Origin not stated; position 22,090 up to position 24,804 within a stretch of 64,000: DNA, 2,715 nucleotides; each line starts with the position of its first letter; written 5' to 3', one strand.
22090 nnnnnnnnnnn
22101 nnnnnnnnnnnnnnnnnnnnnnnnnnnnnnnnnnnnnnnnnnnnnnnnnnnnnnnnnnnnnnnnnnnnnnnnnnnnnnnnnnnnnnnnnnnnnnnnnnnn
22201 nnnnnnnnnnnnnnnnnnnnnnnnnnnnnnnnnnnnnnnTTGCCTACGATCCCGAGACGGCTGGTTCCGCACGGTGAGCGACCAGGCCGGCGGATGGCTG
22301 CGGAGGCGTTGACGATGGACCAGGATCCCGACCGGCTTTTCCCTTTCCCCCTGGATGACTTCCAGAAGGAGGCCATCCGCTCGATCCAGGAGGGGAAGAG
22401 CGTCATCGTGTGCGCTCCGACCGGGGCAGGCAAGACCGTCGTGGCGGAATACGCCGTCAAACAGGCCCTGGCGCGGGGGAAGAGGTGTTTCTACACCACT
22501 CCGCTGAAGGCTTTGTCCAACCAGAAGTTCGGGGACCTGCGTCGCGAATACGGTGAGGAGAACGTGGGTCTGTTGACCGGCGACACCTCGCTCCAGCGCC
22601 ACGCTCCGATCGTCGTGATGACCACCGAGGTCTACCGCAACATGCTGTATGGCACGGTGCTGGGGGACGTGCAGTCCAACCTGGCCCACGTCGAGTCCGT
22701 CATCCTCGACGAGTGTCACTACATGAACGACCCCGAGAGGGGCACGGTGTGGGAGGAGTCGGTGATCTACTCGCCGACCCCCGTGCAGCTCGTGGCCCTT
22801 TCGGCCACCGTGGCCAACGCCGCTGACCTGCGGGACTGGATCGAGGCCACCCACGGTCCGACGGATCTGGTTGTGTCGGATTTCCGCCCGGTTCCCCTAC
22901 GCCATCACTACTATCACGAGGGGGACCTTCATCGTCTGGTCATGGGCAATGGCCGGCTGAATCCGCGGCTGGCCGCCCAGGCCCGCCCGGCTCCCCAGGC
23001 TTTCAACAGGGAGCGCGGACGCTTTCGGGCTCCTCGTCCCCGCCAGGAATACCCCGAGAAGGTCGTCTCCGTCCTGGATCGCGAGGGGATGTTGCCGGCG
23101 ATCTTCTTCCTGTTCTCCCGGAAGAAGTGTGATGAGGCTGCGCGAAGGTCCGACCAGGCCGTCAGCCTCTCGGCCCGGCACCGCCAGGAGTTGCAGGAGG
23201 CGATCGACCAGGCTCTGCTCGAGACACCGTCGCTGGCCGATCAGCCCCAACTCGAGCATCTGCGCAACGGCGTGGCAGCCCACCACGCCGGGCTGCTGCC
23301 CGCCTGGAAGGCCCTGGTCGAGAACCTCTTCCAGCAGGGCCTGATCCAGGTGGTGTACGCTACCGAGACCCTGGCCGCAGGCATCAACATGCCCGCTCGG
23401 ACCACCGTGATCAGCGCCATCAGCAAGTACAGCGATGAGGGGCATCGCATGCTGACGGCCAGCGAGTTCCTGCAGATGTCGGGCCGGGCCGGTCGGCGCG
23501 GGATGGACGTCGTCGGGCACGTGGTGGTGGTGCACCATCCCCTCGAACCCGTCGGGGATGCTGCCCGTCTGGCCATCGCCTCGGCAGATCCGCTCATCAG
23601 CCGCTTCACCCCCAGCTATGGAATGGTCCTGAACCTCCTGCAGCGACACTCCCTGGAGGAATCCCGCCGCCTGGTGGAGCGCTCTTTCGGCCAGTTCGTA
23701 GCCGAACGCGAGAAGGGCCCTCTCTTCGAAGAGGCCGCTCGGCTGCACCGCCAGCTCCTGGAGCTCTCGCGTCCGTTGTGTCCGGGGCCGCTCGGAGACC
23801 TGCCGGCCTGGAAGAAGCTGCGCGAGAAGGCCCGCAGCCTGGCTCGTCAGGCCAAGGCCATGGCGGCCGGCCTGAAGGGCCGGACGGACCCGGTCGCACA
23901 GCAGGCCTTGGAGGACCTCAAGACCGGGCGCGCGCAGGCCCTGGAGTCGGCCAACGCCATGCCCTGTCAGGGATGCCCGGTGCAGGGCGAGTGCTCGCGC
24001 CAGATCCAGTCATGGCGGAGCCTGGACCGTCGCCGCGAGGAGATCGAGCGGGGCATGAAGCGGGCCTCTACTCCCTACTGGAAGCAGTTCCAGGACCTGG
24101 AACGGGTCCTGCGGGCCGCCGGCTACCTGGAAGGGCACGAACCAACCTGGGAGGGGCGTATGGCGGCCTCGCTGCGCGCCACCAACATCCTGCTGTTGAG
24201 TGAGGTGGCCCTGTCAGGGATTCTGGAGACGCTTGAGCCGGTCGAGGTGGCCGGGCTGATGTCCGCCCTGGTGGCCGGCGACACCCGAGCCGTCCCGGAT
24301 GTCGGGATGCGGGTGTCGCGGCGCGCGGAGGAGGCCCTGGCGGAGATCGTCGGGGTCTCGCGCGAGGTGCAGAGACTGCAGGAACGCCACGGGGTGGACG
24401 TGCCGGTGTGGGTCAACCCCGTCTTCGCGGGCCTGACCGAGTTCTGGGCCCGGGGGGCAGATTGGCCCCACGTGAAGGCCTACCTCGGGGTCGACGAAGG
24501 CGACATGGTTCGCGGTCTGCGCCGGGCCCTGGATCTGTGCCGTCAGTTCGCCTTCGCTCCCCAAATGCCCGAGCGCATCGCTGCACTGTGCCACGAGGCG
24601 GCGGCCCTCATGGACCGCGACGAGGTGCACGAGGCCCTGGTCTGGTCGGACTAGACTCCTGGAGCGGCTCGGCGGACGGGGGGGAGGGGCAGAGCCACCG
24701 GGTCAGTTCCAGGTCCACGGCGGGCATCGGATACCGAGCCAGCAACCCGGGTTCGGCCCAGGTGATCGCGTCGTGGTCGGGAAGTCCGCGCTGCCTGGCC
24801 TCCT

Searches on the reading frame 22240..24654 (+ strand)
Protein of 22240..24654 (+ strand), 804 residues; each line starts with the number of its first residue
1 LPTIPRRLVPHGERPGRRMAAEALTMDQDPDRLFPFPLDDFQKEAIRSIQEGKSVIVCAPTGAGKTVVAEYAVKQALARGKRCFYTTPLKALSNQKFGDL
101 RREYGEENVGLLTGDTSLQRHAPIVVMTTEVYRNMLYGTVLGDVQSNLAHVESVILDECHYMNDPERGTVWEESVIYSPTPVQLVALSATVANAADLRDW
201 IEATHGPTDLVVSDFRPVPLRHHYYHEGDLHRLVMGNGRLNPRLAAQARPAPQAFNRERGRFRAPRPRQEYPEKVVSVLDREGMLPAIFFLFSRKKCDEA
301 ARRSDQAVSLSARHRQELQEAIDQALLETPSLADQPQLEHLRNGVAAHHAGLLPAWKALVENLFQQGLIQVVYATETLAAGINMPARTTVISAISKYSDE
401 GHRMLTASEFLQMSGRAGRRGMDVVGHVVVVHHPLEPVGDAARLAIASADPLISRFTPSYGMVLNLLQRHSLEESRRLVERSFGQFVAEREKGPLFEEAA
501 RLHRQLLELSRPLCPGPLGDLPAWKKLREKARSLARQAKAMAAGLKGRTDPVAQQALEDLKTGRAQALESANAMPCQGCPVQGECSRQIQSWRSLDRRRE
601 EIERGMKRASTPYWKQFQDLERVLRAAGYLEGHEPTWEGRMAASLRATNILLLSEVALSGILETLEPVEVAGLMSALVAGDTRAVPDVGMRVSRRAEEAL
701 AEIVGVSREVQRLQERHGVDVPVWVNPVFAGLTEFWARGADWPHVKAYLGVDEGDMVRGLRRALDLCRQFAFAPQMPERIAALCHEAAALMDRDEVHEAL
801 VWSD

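Call 63: search_protein_families(library=pfam, proteins=[window:22240-24654:+], max_evalue=0.0001)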
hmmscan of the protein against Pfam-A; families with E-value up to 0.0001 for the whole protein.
window:22240-24654:+ (804 aa): 5 families
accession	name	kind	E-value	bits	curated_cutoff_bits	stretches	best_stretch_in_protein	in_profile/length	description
PF00270.35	DEAD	-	7.4e-28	97.8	26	1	41-194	3-164/167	DEAD/DEAH box helicase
PF08148.17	DSHCT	-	2.7e-27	96.1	22.7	1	633-796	2-170/172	DSHCT (NUC185) domain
PF04851.21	ResIII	-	6.3e-11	42.9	22.5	1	38-191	4-162/164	Type III restriction enzyme, res subunit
PF22527.2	DEXQc_Suv3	-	4.5e-07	30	27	1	53-176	14-119/154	DEXQ-box helicase domain of Suv3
PF00271.37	Helicase_C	-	7e-07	29.9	23.5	1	344-421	41-110/110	Helicase conserved C-terminal domain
